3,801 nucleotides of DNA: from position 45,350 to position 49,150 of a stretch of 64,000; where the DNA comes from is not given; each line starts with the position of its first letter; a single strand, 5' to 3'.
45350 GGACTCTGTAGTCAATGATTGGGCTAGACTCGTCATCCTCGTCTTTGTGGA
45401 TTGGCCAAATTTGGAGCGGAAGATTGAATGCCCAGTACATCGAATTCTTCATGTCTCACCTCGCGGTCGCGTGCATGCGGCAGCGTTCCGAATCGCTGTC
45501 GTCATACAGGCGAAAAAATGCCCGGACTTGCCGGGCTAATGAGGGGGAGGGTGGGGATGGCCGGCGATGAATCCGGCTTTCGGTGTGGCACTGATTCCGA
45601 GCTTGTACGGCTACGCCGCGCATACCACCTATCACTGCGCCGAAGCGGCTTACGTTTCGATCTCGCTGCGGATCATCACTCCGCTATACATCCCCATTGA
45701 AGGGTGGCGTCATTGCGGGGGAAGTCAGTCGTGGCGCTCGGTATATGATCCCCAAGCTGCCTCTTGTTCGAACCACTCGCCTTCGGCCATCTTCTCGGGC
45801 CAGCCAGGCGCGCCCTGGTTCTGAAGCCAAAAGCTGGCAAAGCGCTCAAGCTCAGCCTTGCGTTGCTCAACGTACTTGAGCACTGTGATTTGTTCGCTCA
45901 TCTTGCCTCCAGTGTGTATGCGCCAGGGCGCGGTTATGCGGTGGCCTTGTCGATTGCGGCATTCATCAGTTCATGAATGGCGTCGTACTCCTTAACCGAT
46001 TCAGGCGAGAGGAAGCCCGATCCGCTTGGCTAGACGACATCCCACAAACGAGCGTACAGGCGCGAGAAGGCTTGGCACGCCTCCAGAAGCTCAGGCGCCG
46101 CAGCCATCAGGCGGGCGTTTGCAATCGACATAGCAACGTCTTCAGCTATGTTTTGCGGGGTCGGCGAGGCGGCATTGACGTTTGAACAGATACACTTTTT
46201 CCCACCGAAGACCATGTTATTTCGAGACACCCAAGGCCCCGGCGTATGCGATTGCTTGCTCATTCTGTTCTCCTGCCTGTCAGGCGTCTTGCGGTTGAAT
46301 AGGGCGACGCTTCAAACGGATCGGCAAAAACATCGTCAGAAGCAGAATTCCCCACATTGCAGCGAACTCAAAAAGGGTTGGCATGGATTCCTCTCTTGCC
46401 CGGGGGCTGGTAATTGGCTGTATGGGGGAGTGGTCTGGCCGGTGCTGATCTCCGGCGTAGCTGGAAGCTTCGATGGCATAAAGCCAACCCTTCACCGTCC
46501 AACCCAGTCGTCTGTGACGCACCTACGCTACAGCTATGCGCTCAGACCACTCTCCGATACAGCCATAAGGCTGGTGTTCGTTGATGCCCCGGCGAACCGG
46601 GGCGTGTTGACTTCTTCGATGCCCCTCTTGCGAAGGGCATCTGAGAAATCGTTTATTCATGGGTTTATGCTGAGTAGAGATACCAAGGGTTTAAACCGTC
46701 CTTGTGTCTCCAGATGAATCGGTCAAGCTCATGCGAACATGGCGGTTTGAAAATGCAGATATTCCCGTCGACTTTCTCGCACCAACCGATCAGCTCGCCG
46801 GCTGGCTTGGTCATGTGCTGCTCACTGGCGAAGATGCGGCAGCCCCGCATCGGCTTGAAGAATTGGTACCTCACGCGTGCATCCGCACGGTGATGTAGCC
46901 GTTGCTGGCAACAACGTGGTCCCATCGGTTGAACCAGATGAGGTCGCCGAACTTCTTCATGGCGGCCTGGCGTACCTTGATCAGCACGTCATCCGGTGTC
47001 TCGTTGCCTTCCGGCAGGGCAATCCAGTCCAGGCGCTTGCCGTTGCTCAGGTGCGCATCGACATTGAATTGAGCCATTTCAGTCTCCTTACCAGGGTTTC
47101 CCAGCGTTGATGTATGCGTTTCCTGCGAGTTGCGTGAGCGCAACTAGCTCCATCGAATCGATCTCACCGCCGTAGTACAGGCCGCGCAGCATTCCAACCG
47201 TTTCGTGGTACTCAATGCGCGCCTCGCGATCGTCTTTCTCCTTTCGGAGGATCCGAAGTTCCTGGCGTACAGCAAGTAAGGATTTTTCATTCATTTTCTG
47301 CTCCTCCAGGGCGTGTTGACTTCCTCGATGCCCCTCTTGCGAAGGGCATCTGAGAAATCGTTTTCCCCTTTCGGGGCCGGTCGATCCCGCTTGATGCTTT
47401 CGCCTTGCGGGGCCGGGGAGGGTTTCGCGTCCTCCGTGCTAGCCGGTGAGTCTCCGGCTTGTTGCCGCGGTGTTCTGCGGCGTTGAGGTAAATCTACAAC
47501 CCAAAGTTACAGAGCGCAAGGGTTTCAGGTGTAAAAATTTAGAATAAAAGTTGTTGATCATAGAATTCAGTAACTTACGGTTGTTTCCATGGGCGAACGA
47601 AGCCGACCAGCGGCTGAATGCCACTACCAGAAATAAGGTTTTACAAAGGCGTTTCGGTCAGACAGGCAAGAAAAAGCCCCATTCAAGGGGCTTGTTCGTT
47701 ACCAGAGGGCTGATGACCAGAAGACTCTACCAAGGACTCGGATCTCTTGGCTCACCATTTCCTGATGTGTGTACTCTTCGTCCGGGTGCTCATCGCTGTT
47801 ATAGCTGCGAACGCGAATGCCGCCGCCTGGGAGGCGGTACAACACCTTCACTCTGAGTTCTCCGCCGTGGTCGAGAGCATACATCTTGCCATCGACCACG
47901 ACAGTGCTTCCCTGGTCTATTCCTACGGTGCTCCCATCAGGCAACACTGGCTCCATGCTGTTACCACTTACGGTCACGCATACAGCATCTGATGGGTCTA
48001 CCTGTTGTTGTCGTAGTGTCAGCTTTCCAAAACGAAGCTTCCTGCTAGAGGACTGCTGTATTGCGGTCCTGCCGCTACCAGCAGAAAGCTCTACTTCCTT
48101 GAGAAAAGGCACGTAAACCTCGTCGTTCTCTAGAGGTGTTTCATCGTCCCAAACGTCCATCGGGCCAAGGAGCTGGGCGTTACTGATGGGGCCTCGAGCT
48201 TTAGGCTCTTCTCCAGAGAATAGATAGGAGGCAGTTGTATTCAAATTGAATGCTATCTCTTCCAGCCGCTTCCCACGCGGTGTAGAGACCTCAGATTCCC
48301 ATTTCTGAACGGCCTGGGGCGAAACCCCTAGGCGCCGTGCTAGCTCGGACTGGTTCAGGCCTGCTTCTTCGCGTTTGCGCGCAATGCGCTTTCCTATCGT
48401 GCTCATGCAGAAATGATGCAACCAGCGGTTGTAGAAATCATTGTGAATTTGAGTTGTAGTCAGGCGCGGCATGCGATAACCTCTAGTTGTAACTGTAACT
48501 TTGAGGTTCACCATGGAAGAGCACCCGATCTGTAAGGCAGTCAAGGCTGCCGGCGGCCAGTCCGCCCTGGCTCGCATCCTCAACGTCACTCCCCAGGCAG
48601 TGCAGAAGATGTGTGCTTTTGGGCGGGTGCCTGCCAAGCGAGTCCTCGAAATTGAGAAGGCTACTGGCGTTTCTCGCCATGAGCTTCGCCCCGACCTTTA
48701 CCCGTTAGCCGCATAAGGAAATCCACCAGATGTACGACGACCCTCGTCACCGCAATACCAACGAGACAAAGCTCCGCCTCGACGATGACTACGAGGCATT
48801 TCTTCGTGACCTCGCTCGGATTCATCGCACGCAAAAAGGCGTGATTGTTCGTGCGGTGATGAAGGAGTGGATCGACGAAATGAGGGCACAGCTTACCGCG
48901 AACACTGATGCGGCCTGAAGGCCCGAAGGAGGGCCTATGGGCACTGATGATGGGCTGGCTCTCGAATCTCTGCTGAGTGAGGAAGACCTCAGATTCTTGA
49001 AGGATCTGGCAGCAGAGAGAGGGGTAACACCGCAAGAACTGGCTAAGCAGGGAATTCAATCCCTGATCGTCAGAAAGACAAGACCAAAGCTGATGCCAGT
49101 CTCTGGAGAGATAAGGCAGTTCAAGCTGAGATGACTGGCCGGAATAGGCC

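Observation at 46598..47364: Three-gene low-GC cassette flanked by 58-bp direct repeats in the rex position downstream of cI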

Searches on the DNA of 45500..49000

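Call 15: search_rna_families(source=window, start=45500, end=49000, threshold=evalue, max_evalue=10, show_alignments=2)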
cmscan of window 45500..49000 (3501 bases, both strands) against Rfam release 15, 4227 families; matches with E-value up to 10: 4.
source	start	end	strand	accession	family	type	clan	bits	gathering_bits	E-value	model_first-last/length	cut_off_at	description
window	47474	47579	+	RF02986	FuFi-1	Gene; sRNA;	-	18.7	59.6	0.51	1-175/175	no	FuFi-1 RNA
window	47671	47699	-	RF02438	SpF51_sRNA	Gene; sRNA;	-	18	50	8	1-45/45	no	Streptococcus sRNA SpF51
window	46637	46703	-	RF02475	GlsR6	Gene; snRNA; snoRNA; CD-box;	-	17.7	75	0.73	1-59/59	no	Small nucleolar RNA GlsR6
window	48815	48867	+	RF01667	rox1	Cis-reg;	-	16.8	58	9.1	1-59/59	no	Drosophila rox1 ncRNA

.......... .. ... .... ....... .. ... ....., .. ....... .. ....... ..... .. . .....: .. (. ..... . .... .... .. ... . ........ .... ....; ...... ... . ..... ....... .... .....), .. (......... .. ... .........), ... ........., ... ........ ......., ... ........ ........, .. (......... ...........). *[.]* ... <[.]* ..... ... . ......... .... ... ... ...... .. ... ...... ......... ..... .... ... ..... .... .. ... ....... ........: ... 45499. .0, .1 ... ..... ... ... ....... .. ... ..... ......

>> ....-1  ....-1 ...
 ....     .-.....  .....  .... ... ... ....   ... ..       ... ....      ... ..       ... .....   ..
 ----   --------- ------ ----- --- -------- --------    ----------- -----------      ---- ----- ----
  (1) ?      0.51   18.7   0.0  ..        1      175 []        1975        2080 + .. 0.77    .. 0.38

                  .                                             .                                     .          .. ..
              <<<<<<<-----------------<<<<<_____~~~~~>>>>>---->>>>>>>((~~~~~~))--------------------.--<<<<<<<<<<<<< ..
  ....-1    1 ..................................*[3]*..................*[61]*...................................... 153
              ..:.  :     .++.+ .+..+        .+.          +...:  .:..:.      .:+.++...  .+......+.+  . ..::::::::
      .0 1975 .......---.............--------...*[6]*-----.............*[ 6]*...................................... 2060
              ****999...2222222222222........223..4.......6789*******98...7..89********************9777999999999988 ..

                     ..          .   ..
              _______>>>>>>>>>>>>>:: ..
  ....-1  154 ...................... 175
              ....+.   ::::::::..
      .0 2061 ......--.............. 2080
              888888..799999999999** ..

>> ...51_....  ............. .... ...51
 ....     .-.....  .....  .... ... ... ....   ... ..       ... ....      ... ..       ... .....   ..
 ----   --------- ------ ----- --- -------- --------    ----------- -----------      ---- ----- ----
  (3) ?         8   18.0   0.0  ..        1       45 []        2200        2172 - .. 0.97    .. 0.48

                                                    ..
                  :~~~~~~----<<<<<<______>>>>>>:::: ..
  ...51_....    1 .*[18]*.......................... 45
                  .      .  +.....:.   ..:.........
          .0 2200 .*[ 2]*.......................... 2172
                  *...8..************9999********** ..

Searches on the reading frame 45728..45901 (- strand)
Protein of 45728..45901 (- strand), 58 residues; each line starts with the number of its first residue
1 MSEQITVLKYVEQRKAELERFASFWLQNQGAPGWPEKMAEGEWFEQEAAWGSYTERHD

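Call 18: search_protein_families(library=pfam, proteins=[window:45728-45901:-], max_evalue=0.1)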
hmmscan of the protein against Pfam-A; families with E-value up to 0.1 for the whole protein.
seq(58 aa): 0 families

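Call 19: search_protein_families(library=phrogs, proteins=[window:45728-45901:-], max_evalue=0.01)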
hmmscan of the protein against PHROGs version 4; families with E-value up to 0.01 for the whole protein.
seq(58 aa): 1 family
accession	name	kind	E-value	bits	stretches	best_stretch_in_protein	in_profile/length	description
phrog_12101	-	unknown function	1.1e-06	29.6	1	5-50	12-59/68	-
